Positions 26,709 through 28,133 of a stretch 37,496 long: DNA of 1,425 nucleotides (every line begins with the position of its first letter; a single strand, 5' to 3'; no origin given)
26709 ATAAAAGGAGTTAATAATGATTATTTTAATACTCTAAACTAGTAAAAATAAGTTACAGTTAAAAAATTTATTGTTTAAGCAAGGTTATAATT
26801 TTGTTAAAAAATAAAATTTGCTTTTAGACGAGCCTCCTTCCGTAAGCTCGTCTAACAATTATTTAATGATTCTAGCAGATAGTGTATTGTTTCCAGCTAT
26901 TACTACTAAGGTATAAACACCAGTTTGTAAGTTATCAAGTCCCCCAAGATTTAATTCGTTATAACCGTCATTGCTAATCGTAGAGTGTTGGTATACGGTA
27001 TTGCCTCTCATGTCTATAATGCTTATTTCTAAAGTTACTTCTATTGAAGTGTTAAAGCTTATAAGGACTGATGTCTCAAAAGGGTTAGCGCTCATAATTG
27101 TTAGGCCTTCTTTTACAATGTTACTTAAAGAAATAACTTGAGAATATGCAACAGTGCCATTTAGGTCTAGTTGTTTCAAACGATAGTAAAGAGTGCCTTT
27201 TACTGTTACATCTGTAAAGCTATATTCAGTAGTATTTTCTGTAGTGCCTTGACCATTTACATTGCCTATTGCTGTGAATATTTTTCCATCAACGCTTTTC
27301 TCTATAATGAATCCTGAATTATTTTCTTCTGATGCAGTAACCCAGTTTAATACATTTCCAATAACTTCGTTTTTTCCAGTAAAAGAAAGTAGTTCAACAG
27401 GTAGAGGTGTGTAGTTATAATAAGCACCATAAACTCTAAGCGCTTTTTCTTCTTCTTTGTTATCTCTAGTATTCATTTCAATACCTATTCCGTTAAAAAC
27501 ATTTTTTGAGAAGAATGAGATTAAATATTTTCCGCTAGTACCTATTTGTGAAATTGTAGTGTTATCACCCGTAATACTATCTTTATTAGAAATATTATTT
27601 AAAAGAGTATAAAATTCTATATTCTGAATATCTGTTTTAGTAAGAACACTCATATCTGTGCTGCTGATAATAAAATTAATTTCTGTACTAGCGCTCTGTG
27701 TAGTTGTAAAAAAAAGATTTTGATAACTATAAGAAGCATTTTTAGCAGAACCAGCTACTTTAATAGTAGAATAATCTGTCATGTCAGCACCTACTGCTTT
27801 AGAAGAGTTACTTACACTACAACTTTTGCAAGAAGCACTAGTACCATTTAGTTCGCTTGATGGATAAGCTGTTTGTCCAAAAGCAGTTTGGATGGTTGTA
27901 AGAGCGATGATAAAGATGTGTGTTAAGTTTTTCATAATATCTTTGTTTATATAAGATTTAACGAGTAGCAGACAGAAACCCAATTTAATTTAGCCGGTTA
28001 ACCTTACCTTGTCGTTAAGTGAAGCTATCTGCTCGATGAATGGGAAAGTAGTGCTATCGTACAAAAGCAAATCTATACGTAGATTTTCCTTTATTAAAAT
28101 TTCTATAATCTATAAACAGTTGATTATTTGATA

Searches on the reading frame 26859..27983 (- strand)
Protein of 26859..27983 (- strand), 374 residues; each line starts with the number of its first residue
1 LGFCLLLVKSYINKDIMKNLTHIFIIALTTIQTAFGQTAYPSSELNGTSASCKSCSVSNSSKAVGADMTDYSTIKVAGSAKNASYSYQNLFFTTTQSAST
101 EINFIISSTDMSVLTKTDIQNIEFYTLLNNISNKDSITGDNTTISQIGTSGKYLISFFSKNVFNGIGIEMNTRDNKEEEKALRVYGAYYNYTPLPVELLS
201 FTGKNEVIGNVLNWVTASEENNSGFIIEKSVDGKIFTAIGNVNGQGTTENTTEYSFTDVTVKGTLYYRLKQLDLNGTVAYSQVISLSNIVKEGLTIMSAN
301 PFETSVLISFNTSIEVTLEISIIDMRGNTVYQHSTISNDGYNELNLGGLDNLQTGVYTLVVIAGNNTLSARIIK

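Call 58: search_protein_families(library=pfam, proteins=[window:26859-27983:-], max_evalue=0.001)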
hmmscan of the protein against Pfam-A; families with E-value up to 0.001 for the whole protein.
window:26859-27983:- (374 aa): 1 family
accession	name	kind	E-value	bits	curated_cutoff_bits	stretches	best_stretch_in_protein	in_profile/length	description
PF18962.6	Por_Secre_tail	-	2.2e-07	31.5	27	1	300-373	4-74/75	Secretion system C-terminal sorting domain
